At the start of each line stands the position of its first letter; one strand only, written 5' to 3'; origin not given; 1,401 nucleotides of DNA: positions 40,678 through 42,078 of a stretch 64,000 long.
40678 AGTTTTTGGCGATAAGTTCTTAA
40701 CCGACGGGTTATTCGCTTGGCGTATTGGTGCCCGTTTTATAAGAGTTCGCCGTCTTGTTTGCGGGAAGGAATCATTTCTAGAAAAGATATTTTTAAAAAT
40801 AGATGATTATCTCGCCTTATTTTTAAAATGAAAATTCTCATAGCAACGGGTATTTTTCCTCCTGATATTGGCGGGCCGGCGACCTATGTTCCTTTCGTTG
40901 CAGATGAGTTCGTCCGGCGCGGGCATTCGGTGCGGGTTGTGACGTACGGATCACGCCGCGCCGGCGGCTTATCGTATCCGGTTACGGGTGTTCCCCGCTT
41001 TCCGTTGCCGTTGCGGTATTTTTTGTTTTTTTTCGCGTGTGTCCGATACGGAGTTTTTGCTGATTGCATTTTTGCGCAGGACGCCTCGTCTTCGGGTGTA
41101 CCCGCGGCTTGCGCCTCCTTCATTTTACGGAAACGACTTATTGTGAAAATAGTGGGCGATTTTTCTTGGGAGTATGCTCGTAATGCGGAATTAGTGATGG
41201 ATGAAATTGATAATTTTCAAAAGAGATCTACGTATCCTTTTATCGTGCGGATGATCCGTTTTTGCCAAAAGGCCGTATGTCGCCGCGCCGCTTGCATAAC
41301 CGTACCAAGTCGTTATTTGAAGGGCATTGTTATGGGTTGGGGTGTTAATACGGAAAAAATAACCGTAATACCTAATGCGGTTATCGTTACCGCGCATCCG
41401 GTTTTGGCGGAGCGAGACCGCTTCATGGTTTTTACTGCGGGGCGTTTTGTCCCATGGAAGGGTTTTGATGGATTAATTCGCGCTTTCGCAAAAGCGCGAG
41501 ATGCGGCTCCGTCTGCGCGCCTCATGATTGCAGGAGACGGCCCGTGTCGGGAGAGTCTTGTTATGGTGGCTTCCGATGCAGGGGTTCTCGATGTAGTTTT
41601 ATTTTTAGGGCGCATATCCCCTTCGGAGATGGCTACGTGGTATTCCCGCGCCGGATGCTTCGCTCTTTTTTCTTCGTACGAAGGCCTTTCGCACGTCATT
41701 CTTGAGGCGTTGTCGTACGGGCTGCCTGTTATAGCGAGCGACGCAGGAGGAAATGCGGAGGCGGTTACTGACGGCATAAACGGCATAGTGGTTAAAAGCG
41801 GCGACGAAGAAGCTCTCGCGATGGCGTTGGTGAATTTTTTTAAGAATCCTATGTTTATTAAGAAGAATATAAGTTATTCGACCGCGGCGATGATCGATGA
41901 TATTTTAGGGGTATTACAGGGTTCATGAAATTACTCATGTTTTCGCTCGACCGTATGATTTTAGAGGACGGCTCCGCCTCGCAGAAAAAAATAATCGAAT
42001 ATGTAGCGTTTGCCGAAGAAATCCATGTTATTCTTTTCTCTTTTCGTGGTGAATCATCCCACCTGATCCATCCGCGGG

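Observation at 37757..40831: DPPR-synthase-like UbiA transferase + SDR epimerase + HAD phosphatase: a lipid-linked pentofuranose donor pathway outside Actinobacteria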

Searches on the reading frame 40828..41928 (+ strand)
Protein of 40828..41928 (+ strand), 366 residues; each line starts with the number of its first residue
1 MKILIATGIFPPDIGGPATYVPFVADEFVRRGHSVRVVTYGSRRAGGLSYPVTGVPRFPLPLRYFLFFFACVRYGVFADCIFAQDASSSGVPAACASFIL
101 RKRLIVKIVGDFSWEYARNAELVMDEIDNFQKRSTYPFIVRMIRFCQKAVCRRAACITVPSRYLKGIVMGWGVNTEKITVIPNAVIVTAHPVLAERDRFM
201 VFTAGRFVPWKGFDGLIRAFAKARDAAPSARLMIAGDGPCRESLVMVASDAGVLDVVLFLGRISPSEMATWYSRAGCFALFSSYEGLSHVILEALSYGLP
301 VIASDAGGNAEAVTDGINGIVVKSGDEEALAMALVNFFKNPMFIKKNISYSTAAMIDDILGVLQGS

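Call 3: search_protein_families(library=pfam, proteins=[window:40828-41928:+], max_evalue=0.01)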
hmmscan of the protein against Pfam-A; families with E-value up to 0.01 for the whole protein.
window:40828-41928:+ (366 aa): 6 families
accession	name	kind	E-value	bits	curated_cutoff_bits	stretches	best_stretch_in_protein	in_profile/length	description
PF00534.26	Glycos_transf_1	-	1.7e-35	122.5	26.4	1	196-341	13-159/172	Glycosyl transferases group 1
PF13692.12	Glyco_trans_1_4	-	1.5e-31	110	27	1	200-339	3-141/142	Glycosyl transferases group 1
PF13579.12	Glyco_trans_4_4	-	2.5e-13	51.1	29.7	1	15-183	1-157/158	Glycosyl transferase 4-like domain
PF13439.12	Glyco_transf_4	-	3.7e-13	50.3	28.5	1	14-185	1-166/170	Glycosyltransferase Family 4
PF20706.3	GT4-conflict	-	6.3e-07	29.1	26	1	191-317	190-324/385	Family 4 Glycosyltransferase in conflict systems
PF13524.12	Glyco_trans_1_2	-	0.003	17.9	25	1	222-328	8-104/144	Glycosyl transferase-like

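Call 4: search_protein_families(library=ncbifam, proteins=[window:40828-41928:+], max_evalue=0.01)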
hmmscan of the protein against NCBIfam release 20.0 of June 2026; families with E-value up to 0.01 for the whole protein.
window:40828-41928:+ (366 aa): 37 families (the best 25 are shown)
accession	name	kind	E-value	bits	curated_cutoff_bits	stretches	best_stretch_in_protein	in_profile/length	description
TIGR03088.1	stp2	hypoth_equivalog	4.2e-32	111.6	409.05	1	130-347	128-345/374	TIGR03088 family PEP-CTERM/XrtA system glycosyltransferase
NF041876.1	EPS_EpsE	equivalog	6.6e-26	91.5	400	1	193-342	209-363/389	exopolysaccharide biosynthesis GT4 family glycosyltransferase EpsE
TIGR04063.1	stp3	hypoth_equivalog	8.3e-24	84.2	442.05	1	141-341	145-361/397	TIGR04063 family PEP-CTERM/XrtA system glycosyltransferase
TIGR04157.1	glyco_rSAM_CFB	subfamily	5.5e-22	78.3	400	1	192-329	222-355/406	TIGR04157 family glycosyltransferase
TIGR03999.1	thiol_BshA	equivalog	3.8e-20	72.1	273.7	1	158-342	149-340/375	N-acetyl-alpha-D-glucosaminyl L-malate synthase BshA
NF038229.1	Glyco4_Geo_Pelo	equivalog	2.2e-18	66.4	400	1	149-326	105-289/338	GPMC system family 4 glycosyltransferase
NF011726.0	PRK15179.1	equivalog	1.4e-17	63.3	733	1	217-328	536-645/694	Vi polysaccharide biosynthesis protein TviE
TIGR03449.1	mycothiol_MshA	equivalog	2e-17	63.2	462.5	1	194-343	217-372/406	D-inositol-3-phosphate glycosyltransferase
NF007396.0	PRK09922.1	equivalog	8.8e-17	61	385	1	163-349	145-336/361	lipopolysaccharide 1,6-galactosyltransferase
NF012034.0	PRK15490.1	equivalog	7.5e-16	57.6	813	1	206-326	406-524/578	Vi polysaccharide biosynthesis glycosyltransferase TviE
NF050056.1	ProtGlycPglH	equivalog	3.7e-14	52.6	600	1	178-346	159-325/354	GalNAc-alpha-(1->4)-GalNAc-alpha-(1->3)-diNAcBac-PP-undecaprenol alpha-1,4-N-acetyl-D-galactosaminyltransferase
TIGR04047.1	MSMEG_0565_glyc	hypoth_equivalog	3.7e-14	52.6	259.85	1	163-341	158-342/373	MSMEG_0565 family glycosyltransferase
NF050063.1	ProtGlycPglJ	equivalog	3.8e-14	52.7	500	1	167-345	159-337/363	N-acetylgalactosamine-N,N'-diacetylbacillosaminyl-diphospho-undecaprenol 4-alpha-N-acetylgalactosaminyltransferase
TIGR02149.1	glgA_Coryne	subfamily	2.5e-12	46.6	302.4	1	191-340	197-355/391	glycogen synthase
NF041010.1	glycosy_Agl16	equivalog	1.5e-11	43.7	575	1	141-331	121-311/352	glycosylation protein Agl16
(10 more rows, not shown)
